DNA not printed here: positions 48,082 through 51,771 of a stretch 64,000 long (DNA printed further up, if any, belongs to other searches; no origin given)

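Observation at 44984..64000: Hybrid lipo-NRPS / PKS biosynthetic gene cluster that runs off the window end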

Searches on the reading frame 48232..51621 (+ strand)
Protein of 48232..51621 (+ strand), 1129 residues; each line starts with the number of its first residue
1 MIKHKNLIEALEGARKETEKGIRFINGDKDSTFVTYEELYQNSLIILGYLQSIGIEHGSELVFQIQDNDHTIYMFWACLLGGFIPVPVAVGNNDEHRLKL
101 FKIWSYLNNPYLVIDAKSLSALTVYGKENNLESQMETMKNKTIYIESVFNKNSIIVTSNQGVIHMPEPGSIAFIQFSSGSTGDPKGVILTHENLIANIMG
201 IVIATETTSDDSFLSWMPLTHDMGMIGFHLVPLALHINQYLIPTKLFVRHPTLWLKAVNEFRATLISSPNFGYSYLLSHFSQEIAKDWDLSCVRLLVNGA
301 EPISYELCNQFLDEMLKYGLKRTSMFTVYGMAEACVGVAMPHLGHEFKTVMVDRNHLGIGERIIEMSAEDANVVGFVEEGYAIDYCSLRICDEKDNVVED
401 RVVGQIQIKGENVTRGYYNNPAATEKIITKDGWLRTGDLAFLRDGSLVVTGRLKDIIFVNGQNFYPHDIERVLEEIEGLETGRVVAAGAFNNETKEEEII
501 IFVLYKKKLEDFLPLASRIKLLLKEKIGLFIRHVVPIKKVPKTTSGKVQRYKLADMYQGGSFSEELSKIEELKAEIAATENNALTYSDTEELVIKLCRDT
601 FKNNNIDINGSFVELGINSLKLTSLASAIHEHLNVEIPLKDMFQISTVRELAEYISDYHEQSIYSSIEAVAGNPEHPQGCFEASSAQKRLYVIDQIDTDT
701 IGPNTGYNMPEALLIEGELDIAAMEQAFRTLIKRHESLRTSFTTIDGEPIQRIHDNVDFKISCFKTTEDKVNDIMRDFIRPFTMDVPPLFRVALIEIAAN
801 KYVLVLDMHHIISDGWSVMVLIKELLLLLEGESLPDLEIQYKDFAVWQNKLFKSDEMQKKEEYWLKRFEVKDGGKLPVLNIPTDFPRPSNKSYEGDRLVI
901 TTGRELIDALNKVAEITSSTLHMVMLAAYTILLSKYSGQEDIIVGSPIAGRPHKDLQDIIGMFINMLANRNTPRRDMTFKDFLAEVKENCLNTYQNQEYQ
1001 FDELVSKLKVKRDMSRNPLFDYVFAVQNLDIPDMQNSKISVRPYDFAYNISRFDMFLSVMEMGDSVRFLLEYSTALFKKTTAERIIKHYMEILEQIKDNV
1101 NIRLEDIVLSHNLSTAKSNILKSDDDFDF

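Call 3: search_protein_families(library=pfam, proteins=[window:48232-51621:+], max_evalue=0.001)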
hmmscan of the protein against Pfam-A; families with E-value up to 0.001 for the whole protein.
window:48232-51621:+ (1129 aa): 3 families
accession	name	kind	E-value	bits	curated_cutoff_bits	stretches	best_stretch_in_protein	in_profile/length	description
PF00668.25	Condensation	-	5.4e-114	381.8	30.6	1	681-1111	5-448/456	Condensation domain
PF00501.34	AMP-binding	-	3e-47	161.7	29.9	1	29-418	17-384/384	AMP-binding enzyme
PF00550.31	PP-binding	-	3.1e-13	50.2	20.8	1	599-655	9-67/67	Phosphopantetheine attachment site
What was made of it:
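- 48232..51621 (+): Loading protein FAAL-ACP-C (1129 aa). It ends in an acidic tail, SDDDFDF (nt 51598-51618). Pfam (call 3).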

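Call 9: find_encoding_contigs(protein=window:48232-51621:+, flank=10000, max_places=6)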
Protein window:48232-51621:+ (1129 aa): 1 contig read that carries it; 1 place shown.
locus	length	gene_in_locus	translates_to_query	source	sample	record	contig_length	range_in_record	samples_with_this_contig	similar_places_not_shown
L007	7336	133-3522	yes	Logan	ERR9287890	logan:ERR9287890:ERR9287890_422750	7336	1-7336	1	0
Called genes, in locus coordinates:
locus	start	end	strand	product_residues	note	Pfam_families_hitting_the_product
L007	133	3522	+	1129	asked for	PF00501:AMP-binding, PF00550:PP-binding, PF00668:Condensation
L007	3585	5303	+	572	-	PF02310:B12-binding (faint), PF04055:Radical_SAM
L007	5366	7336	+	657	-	?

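Call 28: search_protein_families(library=ncbifam, proteins=[window:48232-51621:+], max_evalue=0.001)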
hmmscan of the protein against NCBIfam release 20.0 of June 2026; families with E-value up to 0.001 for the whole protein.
window:48232-51621:+ (1129 aa): 109 families (the best 25 are shown)
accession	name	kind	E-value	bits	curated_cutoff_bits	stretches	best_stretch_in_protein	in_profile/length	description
NF004282.0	PRK05691.1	subfamily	2.6e-166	554.8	4090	1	17-1112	23-1112/4334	non-ribosomal peptide synthase/polyketide synthase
NF047350.1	aureusi_NRPS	equivalog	2.3e-111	373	2500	2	402-1108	741-1409/2373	aureusimine non-ribosomal peptide synthetase AusA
NF006624.1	PRK09192.1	subfamily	1.3e-99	334.2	600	1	6-562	17-565/567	fatty acyl-AMP ligase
NF005850.0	PRK07768.1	subfamily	4.3e-97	325.6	572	1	7-555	4-541/545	long-chain-fatty-acid--CoA ligase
NF004510.0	PRK05851.1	equivalog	1.3e-67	228.1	621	1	157-553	140-516/525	long-chain-fatty acid--ACP ligase MbtM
NF004509.1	PRK05850.1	subfamily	1.2e-66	225.2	775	1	29-563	29-574/578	fatty-acid--AMP ligase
NF009124.0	PRK12476.1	subfamily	1.8e-61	208.1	922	1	66-560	101-607/612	fatty acyl-AMP ligase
NF040633.1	FadD32_Coryne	exception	1.8e-60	204.9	875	1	72-550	100-605/614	FadD32-like long-chain-fatty-acid--AMP ligase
NF038339.3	FAAL_FadD32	equivalog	6.9e-56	189.6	975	1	68-491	86-520/625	long-chain-fatty-acid--AMP ligase FadD32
NF004837.0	PRK06187.1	subfamily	1.3e-54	185.4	476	1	13-561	17-526/531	long-chain-fatty-acid--CoA ligase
NF038337.1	FAAL_FadD21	exception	6.2e-51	173.6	1100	1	34-563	39-575/579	fatty-acid--AMP ligase FAAL21/FadD21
NF005702.0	PRK07514.1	subfamily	2.3e-44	151.6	558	1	5-558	3-501/506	malonyl-CoA synthase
NF038338.1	FAAL_FadD28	exception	3e-44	151.4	1100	1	158-562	151-575/580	fatty-acid--AMP ligase FAAL28/FadD28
NF009233.0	PRK12583.1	subfamily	2.7e-38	131.7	832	2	388-556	384-549/558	fatty acid CoA ligase family protein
NF005801.1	PRK07656.1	equivalog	3.2e-38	131.6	657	1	167-486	162-436/500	FadD3 family acyl-CoA ligase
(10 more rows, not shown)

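Call 65: search_protein_families(library=pfam, proteins=[L014:12272-20167:+, L014:20202-22270:+], max_evalue=0.0001)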
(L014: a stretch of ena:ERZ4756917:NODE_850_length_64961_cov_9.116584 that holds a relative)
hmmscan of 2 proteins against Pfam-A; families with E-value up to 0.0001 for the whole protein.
L014:12272-20167:+ (2631 aa): 5 families
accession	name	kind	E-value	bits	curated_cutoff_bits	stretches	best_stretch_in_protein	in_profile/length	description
PF00668.25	Condensation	-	0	1098.7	30.6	3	49-481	3-456/456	Condensation domain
PF00501.34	AMP-binding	-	2.4e-193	642.6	29.9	2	501-858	1-384/384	AMP-binding enzyme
PF00550.31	PP-binding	-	1.6e-34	118.4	20.8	2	2108-2171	2-67/67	Phosphopantetheine attachment site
PF13193.12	AMP-binding_C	-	5.8e-26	91.7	24.5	2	921-994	1-76/76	AMP-binding enzyme C-terminal domain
PF02458.20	Transferase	-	3.6e-06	26.3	22.7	0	2295-2339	135-177/434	Transferase family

L014:20202-22270:+ (689 aa): 2 families
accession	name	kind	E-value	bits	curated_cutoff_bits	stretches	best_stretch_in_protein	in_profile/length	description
PF00501.34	AMP-binding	-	1.9e-86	290.7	29.9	1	276-616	1-384/384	AMP-binding enzyme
PF00668.25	Condensation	-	5e-27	95.1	30.6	1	11-255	185-455/456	Condensation domain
